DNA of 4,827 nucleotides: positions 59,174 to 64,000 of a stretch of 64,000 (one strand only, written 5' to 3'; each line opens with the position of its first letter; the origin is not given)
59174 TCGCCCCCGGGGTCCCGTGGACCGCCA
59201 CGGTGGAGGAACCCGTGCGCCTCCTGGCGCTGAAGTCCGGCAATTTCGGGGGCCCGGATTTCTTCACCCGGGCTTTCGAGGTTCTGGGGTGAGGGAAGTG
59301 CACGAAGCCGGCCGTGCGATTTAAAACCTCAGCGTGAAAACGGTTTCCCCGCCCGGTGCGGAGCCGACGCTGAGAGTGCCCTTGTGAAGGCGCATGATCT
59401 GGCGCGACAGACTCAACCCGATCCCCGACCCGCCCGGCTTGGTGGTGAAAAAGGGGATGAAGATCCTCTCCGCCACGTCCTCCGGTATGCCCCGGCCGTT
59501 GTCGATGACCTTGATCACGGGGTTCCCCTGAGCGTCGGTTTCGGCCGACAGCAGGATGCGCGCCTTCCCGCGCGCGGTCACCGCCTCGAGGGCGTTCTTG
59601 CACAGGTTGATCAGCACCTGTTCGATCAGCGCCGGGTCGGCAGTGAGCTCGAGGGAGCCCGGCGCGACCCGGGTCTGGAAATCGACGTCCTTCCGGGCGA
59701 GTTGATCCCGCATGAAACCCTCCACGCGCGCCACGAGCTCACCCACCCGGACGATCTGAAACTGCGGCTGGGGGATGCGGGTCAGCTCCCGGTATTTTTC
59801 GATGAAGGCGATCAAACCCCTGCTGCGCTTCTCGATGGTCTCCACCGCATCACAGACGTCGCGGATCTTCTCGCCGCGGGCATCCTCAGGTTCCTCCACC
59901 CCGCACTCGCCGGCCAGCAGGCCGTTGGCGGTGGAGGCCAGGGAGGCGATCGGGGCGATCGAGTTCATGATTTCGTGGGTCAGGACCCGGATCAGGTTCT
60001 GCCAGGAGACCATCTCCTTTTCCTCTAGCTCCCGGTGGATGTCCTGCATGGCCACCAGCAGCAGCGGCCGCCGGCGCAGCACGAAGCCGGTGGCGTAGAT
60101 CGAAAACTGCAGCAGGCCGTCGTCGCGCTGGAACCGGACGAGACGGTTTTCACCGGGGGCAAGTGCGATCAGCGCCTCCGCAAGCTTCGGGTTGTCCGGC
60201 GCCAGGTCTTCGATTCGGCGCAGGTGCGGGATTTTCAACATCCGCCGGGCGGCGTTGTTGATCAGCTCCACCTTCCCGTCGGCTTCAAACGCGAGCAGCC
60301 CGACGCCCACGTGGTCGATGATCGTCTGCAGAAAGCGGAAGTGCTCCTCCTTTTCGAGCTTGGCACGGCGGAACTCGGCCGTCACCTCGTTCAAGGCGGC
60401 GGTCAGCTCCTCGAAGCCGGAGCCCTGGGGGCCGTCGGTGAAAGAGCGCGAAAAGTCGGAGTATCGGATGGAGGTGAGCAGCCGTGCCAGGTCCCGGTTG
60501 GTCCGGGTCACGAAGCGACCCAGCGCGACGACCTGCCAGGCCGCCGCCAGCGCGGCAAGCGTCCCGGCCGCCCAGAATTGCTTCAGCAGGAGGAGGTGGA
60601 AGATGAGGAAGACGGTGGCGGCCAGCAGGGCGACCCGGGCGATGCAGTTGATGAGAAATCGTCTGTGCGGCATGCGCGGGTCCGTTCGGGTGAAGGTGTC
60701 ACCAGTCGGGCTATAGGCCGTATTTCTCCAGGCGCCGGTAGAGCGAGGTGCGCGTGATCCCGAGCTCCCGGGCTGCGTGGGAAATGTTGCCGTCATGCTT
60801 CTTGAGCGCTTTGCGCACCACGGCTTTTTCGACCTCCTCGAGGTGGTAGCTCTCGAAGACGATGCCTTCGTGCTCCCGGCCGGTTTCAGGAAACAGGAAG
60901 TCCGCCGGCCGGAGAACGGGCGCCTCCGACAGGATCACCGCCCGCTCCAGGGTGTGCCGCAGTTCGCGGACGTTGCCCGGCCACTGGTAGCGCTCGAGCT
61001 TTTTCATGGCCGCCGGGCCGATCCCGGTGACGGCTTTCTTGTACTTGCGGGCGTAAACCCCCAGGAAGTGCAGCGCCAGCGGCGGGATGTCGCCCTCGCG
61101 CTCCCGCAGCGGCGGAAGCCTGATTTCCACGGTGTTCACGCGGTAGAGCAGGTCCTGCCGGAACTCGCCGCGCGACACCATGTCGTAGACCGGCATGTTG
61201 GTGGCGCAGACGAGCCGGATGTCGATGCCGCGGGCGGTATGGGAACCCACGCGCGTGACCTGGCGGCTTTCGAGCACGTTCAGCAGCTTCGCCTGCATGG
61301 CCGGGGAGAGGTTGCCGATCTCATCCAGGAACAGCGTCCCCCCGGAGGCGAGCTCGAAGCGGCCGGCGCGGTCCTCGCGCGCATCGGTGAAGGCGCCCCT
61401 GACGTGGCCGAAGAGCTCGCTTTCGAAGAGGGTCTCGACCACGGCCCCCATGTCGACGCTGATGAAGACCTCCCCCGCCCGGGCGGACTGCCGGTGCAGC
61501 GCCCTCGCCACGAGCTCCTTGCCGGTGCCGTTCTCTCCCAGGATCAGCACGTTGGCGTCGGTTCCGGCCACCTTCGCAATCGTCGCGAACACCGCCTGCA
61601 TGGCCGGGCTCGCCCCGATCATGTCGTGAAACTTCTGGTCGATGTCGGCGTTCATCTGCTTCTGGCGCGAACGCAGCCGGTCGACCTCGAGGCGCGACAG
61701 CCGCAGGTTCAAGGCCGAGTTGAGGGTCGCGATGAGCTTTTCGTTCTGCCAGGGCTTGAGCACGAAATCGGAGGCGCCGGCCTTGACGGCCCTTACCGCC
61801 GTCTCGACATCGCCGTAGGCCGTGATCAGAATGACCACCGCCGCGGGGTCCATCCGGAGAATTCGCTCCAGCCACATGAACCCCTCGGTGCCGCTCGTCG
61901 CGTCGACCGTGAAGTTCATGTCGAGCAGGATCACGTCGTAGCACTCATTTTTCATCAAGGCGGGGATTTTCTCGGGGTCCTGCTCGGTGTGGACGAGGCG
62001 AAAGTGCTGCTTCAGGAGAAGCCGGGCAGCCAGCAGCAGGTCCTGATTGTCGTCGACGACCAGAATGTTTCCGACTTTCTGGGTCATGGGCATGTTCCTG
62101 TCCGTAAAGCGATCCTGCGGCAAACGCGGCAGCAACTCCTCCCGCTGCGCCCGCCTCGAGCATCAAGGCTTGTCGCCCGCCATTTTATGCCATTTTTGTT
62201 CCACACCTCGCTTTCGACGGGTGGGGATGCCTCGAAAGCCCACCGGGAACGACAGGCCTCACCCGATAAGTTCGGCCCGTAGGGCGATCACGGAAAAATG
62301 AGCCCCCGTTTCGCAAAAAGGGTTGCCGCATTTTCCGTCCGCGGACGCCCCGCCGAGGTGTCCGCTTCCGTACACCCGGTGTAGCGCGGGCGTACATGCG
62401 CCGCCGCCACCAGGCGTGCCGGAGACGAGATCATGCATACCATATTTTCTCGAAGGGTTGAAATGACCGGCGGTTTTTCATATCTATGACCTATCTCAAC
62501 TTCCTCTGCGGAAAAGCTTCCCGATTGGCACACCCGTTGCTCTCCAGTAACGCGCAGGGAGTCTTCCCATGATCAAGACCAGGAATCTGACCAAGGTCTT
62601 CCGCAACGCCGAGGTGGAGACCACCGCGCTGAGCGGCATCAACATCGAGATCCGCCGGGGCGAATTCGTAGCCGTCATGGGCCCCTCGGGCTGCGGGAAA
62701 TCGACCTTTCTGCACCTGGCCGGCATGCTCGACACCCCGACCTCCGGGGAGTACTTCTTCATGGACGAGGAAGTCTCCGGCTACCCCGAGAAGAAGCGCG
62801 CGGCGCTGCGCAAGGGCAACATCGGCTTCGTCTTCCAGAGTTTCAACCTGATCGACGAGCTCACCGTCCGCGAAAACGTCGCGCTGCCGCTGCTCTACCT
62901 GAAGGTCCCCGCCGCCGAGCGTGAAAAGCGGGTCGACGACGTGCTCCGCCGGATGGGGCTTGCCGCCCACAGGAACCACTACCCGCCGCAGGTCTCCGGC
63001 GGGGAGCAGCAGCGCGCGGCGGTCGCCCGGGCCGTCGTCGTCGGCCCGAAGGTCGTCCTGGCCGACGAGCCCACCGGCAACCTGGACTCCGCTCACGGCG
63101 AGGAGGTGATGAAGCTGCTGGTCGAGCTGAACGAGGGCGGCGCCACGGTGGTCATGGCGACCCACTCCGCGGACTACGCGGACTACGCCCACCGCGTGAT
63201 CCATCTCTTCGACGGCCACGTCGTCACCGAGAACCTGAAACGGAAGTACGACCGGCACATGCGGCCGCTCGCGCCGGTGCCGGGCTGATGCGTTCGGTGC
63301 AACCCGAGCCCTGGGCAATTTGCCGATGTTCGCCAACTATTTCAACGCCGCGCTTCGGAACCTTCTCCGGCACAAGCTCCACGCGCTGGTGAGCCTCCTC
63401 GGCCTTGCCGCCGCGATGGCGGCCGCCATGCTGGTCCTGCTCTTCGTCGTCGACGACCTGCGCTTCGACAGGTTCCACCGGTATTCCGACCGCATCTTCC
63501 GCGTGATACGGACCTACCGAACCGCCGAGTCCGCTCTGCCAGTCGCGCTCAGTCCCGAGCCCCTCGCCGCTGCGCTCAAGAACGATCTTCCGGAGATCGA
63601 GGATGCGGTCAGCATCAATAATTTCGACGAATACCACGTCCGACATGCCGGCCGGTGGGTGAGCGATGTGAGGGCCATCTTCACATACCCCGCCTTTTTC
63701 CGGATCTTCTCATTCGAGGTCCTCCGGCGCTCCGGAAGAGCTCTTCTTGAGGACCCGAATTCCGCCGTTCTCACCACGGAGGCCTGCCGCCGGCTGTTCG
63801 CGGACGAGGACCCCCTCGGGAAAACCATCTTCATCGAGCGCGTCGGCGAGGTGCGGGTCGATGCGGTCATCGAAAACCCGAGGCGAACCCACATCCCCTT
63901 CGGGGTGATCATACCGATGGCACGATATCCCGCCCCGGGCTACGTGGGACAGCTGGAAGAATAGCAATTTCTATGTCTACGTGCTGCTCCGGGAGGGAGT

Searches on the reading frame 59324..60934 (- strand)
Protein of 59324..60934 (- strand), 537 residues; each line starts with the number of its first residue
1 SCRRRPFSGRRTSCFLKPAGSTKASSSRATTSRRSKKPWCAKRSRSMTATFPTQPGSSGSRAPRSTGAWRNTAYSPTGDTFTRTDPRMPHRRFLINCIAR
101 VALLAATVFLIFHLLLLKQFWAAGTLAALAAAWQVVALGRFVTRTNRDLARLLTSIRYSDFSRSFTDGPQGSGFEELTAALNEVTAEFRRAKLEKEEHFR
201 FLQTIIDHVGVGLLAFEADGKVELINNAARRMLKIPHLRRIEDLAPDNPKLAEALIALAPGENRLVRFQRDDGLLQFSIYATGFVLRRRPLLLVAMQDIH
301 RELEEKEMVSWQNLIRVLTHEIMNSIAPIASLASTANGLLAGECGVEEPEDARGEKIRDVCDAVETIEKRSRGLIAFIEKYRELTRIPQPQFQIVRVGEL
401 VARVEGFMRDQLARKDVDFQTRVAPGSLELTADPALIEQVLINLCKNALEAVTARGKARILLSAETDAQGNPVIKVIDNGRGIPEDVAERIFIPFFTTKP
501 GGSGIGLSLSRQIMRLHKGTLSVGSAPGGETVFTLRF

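Call 38: search_protein_families(library=pfam, max_evalue=0.00001, proteins=[window:59324-60934:-])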
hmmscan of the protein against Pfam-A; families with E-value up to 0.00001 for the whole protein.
window:59324-60934:- (537 aa): 1 family
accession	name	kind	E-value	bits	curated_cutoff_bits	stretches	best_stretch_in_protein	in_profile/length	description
PF02518.31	HATPase_c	-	9.5e-24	84.4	26.4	1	433-537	2-107/111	Histidine kinase-, DNA gyrase B-, and HSP90-like ATPase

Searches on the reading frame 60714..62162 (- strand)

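Call 38: search_protein_families(library=pfam, max_evalue=0.00001, proteins=[window:60714-62162:-])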
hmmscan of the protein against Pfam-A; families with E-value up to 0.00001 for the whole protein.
window:60714-62162:- (483 aa): 9 families
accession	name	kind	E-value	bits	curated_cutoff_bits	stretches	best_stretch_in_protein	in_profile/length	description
PF00158.32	Sigma54_activat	-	9.2e-65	217.9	20.2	1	181-347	1-167/168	Sigma-54 interaction domain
PF14532.12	Sigma54_activ_2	-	7.7e-24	84.9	25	1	182-352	1-138/138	Sigma-54 interaction domain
PF25601.1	AAA_lid_14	-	9.5e-24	83.5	27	1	353-422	1-70/87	AAA+ ATPase lid domain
PF00072.30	Response_reg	-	7.6e-19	68.4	30.2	1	33-147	1-110/111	Response regulator receiver domain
PF02954.25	HTH_8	-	7e-17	61.3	22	1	441-481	2-42/42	Bacterial regulatory protein, Fis family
PF07728.20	AAA_5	-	7.7e-08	32.9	22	1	204-305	1-98/139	AAA domain (dynein-related subfamily)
PF00004.35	AAA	-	4.1e-07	30.9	21.2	1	205-324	1-111/131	ATPase family associated with various cellular activities (AAA)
PF01078.27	Mg_chelatase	-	3e-06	27.2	20.3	0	264-323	97-158/207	Magnesium chelatase, subunit ChlI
PF07724.20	AAA_2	-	3.5e-06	27.6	27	0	203-328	4-130/166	AAA domain (Cdc48 subfamily)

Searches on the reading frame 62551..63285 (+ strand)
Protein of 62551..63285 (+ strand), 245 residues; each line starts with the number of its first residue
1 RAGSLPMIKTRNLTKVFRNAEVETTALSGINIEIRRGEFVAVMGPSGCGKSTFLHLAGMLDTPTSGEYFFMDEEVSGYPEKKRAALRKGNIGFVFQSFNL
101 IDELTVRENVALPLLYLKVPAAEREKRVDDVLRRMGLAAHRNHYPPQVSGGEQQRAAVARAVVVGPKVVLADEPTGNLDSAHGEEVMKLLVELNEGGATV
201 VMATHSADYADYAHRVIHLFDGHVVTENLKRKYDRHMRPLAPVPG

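Call 38: search_protein_families(library=pfam, max_evalue=0.00001, proteins=[window:62551-63285:+])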
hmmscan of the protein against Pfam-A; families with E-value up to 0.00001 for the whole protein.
window:62551-63285:+ (245 aa): 1 family
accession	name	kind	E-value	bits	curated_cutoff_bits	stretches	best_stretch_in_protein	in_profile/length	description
PF00005.33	ABC_tran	-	1.7e-30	106.8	25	1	27-175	1-136/137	ABC transporter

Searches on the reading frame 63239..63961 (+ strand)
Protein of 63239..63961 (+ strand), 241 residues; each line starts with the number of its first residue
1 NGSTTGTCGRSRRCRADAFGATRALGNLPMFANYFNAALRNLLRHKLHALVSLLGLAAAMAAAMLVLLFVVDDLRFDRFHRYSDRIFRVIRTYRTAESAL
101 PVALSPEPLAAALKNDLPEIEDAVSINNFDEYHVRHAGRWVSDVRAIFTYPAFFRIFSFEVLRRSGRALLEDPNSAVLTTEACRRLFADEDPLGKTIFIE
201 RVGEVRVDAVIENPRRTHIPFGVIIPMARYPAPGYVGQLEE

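Call 38: search_protein_families(library=pfam, max_evalue=0.00001, proteins=[window:63239-63961:+])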
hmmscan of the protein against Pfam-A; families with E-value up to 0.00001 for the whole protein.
window:63239-63961:+ (241 aa): 1 family
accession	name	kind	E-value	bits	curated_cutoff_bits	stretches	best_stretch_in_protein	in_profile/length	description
PF12704.14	MacB_PCD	-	4.7e-15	56.9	27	1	50-230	2-176/207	MacB-like periplasmic core domain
